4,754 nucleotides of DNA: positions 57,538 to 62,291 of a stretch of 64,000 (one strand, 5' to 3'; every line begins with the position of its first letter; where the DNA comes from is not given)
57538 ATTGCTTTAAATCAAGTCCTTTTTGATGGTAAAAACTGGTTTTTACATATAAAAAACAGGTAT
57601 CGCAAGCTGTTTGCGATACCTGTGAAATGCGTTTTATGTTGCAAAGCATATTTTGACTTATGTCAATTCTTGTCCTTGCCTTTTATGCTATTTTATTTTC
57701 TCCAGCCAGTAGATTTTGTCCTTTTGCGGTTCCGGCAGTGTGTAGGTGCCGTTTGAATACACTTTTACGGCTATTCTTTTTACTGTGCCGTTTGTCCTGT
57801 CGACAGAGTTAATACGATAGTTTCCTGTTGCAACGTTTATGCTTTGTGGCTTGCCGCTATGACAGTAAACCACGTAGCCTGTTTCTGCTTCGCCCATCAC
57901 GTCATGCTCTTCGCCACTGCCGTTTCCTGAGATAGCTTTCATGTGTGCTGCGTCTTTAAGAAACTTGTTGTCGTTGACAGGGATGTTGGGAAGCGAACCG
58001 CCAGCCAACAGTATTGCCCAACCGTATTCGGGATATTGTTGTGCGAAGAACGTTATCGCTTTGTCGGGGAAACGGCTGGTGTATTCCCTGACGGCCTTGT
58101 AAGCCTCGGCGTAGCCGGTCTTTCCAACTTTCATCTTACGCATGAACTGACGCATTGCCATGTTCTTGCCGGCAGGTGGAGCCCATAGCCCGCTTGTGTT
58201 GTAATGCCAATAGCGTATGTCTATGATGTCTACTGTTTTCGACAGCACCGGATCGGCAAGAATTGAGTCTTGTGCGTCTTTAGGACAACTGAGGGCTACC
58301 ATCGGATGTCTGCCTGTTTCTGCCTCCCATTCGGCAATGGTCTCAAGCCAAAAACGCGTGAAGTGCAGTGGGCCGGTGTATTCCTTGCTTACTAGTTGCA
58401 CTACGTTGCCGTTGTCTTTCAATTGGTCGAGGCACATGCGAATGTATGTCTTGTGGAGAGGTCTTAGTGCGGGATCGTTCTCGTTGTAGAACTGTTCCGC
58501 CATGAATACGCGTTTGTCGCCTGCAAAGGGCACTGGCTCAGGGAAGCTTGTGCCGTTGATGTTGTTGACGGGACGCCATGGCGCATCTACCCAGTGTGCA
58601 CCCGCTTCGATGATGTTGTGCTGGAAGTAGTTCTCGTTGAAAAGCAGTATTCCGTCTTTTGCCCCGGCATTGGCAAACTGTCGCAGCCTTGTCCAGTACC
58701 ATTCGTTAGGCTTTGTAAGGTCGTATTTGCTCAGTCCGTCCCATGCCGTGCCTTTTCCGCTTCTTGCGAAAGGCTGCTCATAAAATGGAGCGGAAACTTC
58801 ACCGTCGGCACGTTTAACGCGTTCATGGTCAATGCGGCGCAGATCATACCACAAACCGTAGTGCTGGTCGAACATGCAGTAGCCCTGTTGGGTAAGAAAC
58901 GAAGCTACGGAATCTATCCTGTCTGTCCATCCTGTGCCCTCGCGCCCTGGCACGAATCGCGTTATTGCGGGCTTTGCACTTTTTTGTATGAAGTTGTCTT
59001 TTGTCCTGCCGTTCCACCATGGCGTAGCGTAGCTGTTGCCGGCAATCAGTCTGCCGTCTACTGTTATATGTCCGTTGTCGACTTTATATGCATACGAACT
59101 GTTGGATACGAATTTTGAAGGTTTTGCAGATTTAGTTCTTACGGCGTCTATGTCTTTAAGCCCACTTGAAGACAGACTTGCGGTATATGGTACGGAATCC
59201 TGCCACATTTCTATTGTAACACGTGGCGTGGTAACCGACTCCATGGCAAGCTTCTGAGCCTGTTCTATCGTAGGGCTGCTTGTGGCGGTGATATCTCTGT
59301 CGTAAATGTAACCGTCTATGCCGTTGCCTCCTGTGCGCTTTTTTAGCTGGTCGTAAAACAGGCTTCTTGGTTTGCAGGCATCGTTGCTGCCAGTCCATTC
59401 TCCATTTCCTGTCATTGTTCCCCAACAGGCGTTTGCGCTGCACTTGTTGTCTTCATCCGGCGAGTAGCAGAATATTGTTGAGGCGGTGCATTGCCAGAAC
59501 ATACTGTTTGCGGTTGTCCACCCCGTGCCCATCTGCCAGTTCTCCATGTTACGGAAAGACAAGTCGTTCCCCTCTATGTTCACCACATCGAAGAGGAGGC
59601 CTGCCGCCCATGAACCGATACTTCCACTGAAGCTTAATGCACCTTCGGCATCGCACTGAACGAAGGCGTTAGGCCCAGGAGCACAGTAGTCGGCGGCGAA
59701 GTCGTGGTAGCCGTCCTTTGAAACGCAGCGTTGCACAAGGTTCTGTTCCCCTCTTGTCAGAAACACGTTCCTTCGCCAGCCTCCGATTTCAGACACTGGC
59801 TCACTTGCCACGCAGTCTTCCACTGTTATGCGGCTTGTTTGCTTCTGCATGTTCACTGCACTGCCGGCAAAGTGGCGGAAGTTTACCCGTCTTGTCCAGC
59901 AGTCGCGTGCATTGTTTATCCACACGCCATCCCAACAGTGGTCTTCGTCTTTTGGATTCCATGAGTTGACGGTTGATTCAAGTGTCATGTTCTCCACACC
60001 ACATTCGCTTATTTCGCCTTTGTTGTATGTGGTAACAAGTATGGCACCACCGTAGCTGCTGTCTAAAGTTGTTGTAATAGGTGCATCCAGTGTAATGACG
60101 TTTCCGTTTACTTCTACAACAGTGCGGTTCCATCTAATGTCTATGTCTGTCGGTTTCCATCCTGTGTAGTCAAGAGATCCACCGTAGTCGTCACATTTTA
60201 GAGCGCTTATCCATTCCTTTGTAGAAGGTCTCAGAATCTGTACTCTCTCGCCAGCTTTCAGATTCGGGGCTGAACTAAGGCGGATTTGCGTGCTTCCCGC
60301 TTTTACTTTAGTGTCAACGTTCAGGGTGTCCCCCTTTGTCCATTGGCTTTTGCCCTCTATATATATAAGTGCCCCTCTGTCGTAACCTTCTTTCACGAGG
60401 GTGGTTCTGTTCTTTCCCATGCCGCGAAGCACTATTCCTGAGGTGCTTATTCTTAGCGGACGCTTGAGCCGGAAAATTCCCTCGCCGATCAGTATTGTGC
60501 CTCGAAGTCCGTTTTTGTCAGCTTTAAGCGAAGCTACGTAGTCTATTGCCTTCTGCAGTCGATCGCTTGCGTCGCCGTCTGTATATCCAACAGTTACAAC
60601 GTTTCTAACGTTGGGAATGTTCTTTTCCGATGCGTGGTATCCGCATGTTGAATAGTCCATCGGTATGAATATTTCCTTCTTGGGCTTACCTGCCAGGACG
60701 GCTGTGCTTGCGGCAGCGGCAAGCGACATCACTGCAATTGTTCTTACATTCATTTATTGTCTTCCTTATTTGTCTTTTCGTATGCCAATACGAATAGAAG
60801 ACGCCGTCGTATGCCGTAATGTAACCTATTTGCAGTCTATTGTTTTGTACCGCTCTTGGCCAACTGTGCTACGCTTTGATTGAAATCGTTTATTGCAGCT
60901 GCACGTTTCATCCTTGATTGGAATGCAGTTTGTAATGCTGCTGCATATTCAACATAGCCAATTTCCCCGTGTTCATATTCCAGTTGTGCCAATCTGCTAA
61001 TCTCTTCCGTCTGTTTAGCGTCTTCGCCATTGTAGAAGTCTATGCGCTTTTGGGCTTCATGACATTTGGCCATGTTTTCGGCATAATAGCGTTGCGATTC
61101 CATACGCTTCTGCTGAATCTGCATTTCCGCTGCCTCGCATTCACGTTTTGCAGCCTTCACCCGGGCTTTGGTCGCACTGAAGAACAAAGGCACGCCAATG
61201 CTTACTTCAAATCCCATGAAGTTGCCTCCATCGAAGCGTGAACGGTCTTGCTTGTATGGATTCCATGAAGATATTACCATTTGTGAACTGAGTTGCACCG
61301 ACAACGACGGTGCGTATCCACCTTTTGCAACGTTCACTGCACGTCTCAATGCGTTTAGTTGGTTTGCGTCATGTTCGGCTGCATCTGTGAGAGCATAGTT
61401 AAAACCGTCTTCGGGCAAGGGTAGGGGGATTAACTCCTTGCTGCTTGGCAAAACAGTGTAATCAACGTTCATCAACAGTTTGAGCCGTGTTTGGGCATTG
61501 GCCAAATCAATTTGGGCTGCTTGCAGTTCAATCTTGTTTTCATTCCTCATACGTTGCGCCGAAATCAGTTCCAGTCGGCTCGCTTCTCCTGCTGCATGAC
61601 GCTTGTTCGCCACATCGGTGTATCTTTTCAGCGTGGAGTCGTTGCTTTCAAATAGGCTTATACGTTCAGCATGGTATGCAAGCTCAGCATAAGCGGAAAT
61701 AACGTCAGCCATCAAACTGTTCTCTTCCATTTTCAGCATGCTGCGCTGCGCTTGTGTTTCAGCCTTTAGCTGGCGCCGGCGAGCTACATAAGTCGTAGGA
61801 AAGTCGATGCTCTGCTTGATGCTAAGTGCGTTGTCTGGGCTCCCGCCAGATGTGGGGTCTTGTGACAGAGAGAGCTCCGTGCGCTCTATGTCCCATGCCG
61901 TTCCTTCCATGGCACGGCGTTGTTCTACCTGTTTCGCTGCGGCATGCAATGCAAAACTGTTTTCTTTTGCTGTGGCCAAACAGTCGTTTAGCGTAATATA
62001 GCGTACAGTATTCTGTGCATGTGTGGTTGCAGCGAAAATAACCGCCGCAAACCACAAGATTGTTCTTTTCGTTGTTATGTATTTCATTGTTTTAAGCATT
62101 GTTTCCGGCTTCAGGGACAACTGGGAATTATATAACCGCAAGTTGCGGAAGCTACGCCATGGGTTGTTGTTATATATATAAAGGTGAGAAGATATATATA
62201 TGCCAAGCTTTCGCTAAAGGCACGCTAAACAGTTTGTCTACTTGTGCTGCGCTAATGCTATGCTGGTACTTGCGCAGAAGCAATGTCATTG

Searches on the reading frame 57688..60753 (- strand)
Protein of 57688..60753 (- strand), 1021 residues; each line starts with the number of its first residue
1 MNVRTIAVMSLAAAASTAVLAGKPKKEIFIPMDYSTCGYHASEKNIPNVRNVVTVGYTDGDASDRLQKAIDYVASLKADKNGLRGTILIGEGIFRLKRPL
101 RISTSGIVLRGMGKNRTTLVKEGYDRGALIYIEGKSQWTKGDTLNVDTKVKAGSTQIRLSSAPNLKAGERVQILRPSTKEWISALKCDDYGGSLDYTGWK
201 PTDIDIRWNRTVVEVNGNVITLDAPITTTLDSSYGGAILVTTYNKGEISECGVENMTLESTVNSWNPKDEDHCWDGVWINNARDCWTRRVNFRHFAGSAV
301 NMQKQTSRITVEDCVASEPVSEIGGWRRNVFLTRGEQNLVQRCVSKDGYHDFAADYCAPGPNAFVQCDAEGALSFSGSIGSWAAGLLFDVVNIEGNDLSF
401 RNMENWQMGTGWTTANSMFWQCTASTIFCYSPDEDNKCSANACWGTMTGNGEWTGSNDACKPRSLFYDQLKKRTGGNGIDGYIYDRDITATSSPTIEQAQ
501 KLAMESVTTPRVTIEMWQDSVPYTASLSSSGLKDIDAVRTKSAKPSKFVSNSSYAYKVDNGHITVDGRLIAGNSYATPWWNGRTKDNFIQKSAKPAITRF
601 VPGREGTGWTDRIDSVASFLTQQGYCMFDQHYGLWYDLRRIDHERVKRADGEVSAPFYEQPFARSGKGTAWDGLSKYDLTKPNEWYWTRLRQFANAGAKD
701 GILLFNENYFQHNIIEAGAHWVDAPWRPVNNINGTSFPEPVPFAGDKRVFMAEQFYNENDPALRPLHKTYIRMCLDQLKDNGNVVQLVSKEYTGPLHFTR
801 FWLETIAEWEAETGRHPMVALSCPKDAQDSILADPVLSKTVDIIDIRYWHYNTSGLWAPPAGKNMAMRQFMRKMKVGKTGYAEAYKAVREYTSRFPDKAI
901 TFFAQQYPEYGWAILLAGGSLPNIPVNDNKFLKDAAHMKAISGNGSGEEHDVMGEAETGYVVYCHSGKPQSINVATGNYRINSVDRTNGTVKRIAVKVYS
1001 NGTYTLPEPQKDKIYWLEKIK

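Call 16: search_protein_families(library=pfam, proteins=[window:57688-60753:-], max_evalue=0.0001)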
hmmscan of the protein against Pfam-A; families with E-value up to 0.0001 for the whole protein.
window:57688-60753:- (1021 aa): 1 family
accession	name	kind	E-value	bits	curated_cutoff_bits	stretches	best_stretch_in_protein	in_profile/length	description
PF19815.4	DUF6298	-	1.2e-215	717.4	28.1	1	451-938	1-487/487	Family of unknown function (DUF6298)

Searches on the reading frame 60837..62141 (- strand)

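Call 16: search_protein_families(library=pfam, proteins=[window:60837-62141:-], max_evalue=0.0001)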
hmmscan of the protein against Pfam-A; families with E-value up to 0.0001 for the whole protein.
window:60837-62141:- (434 aa): 1 family
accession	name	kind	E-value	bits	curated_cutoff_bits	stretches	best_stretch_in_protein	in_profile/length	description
PF02321.23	OEP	-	1.8e-34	119.6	22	2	51-225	1-187/187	Outer membrane efflux protein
